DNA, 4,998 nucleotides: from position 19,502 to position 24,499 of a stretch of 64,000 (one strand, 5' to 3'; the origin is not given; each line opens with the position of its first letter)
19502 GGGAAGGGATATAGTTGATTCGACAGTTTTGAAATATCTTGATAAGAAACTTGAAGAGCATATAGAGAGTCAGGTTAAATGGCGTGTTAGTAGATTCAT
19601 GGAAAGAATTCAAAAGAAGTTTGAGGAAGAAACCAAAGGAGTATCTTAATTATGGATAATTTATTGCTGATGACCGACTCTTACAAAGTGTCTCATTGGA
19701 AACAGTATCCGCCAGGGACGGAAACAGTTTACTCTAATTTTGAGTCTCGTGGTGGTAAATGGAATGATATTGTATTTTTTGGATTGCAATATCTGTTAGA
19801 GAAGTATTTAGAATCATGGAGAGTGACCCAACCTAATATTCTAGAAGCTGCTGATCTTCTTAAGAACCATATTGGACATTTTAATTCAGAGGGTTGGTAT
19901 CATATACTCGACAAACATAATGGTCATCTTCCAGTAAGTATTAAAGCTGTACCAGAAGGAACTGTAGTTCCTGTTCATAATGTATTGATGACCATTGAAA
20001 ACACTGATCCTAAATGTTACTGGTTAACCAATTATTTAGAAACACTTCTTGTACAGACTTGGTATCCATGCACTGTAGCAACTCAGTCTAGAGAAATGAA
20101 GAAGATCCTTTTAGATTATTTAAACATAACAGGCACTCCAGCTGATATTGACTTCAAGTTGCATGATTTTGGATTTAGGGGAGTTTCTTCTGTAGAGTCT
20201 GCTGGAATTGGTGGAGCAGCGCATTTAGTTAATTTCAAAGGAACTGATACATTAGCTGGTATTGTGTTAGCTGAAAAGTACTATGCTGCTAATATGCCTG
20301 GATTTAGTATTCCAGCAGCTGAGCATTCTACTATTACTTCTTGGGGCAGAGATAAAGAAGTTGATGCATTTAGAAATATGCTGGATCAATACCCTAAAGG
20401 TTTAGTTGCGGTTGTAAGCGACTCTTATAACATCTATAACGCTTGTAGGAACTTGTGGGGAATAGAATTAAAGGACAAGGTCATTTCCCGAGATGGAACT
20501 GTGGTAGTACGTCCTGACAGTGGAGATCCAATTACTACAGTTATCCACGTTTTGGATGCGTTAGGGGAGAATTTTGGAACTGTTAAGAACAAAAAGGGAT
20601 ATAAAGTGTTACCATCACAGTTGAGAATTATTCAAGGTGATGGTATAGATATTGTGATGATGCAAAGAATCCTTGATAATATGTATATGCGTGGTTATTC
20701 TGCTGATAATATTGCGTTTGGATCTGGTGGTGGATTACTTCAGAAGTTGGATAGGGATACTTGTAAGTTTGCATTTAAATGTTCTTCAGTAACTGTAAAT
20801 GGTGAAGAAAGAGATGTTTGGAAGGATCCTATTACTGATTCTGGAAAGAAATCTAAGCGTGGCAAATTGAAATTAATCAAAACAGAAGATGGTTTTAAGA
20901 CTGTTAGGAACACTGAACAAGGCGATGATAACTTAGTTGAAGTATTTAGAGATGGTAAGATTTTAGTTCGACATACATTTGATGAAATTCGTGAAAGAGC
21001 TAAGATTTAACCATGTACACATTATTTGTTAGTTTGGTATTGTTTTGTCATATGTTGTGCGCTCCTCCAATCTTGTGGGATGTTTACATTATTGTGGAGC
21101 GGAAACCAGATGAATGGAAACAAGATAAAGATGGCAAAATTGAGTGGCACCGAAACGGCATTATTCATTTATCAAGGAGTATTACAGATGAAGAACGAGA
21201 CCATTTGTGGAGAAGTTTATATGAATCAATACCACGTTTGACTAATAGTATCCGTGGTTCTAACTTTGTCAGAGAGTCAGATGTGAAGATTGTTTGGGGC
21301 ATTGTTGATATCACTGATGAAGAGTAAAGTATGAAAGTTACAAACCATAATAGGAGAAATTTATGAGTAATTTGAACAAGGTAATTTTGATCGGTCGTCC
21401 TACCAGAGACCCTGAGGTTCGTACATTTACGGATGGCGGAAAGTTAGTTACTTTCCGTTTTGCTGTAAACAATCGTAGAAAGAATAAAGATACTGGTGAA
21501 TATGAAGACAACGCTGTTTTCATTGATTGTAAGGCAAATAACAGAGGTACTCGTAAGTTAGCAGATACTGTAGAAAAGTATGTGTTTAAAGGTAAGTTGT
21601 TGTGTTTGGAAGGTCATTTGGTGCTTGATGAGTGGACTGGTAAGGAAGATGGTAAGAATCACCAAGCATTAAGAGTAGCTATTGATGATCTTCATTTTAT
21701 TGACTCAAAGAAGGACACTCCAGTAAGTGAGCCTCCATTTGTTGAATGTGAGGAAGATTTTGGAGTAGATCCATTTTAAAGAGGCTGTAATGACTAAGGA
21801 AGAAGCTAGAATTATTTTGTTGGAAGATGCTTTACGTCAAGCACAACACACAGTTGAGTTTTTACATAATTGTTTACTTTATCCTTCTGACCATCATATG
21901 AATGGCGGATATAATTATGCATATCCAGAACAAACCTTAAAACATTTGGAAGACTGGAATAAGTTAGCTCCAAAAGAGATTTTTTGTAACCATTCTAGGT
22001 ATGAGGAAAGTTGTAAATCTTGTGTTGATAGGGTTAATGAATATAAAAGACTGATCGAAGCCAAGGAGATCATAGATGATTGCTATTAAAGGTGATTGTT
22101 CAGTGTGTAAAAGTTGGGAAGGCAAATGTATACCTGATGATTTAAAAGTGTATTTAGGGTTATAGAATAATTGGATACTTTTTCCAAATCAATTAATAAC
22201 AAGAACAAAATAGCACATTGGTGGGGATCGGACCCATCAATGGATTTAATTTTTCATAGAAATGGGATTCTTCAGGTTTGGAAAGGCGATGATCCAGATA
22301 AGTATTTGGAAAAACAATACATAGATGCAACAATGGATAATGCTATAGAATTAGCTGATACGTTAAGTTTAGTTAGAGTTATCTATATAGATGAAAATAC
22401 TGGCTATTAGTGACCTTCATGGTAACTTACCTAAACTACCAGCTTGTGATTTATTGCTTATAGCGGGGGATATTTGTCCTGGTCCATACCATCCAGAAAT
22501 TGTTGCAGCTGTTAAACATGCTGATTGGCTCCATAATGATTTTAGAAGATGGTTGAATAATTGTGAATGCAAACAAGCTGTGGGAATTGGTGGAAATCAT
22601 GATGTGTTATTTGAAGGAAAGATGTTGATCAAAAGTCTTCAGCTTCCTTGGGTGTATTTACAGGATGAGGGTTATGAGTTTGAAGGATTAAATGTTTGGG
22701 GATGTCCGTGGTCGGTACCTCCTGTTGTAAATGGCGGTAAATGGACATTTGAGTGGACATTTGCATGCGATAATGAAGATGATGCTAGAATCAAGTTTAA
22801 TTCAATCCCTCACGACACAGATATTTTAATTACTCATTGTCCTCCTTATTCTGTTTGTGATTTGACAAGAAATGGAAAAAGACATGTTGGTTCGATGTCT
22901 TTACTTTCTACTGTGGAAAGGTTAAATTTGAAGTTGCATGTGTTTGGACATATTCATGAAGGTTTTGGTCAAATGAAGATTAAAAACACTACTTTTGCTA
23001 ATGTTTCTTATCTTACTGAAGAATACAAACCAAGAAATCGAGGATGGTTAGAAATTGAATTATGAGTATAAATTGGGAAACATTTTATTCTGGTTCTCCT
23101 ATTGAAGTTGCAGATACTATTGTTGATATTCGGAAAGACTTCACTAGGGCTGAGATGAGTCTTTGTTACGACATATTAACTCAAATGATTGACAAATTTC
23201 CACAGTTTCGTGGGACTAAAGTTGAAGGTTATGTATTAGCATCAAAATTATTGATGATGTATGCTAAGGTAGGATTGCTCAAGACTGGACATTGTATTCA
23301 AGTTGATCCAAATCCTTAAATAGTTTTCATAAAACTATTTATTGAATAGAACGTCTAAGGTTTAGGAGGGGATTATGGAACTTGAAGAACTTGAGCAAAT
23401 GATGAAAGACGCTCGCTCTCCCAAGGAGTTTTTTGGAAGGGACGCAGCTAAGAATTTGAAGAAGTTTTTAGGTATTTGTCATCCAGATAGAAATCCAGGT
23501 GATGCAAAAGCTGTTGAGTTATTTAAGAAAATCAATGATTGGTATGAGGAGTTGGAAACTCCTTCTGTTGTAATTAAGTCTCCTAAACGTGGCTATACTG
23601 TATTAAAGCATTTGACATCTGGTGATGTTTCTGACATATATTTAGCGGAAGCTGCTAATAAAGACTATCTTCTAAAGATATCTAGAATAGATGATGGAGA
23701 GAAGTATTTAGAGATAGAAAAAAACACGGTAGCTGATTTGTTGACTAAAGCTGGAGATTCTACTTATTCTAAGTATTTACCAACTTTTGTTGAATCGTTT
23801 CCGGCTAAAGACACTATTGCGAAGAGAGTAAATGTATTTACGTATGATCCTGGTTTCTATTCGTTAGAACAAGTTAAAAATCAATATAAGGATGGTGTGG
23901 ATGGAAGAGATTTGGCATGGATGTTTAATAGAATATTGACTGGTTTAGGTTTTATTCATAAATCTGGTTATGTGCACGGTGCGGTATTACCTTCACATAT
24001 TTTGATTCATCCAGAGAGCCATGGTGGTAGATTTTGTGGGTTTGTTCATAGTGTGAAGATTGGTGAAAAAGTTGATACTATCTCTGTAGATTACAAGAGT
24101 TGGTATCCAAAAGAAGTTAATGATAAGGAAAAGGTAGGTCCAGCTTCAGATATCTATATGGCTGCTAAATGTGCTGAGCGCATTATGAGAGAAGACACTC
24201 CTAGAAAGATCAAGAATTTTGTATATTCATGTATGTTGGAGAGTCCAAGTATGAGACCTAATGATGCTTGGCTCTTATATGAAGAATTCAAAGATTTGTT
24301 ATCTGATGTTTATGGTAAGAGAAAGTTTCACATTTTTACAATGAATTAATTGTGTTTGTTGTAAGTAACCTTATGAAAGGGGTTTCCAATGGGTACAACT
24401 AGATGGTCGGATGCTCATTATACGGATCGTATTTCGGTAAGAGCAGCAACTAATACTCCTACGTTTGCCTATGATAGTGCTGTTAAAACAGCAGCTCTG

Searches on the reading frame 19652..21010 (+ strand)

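Call 9: search_protein_families(library=phrogs, proteins=[window:19652-21010:+], max_evalue=0.001)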
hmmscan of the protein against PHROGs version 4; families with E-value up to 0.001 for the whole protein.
window:19652-21010:+ (452 aa): 4 families
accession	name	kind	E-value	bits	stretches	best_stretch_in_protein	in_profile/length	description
phrog_448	-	other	7.5e-170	567.1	1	2-451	13-494/500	nicotinamide phosphoribosyl transferase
phrog_16547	-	other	2.7e-69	234.7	1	3-282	9-313/315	nicotinamide phosphoribosyl transferase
phrog_15800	-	other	3.1e-40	139.7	2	303-450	162-318/322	nicotinamide phosphoribosyl transferase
phrog_12872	-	other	2.2e-33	116.8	2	301-450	379-536/547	nicotinamide phosphoribosyl transferase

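Call 10: search_protein_families(library=pfam, proteins=[window:19652-21010:+], max_evalue=0.001)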
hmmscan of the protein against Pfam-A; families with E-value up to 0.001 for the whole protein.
window:19652-21010:+ (452 aa): 2 families
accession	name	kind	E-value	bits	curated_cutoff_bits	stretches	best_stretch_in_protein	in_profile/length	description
PF04095.22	NAPRTase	-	3.1e-59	201.1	20.8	1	168-433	1-236/239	Nicotinate phosphoribosyltransferase (NAPRTase) family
PF18127.6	NAMPT_N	-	2e-34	118.2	25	1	3-97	1-98/98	Nicotinamide phosphoribosyltransferase, N-terminal domain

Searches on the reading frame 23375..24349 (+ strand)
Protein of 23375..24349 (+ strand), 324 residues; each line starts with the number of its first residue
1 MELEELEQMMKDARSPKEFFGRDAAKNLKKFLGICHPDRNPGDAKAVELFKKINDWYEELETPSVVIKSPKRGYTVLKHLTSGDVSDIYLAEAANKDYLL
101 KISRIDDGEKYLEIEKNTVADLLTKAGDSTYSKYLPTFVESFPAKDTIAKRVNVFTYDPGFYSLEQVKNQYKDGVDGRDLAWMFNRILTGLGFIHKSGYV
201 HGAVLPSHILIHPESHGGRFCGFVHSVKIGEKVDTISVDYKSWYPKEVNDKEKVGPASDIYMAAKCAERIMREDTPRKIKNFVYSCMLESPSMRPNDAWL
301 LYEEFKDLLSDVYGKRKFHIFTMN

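Call 9: search_protein_families(library=phrogs, proteins=[window:23375-24349:+], max_evalue=0.001)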
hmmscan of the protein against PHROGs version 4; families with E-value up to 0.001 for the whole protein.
window:23375-24349:+ (324 aa): 2 families
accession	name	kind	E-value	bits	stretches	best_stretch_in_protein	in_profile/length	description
phrog_3043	-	other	7e-27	95.7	1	130-302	155-330/376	kinase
phrog_2361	-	other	1.4e-05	25.2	1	175-283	107-221/415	serine-threonine kinase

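Call 10: search_protein_families(library=pfam, proteins=[window:23375-24349:+], max_evalue=0.001)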
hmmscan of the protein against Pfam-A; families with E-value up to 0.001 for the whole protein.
window:23375-24349:+ (324 aa): 2 families
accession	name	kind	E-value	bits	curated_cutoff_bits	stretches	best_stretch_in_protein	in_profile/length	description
PF00226.36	DnaJ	-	1e-05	26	27.8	1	27-63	20-56/63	DnaJ domain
PF00069.31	Pkinase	-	8.5e-05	22.5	31.7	1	75-266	2-186/263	Protein kinase domain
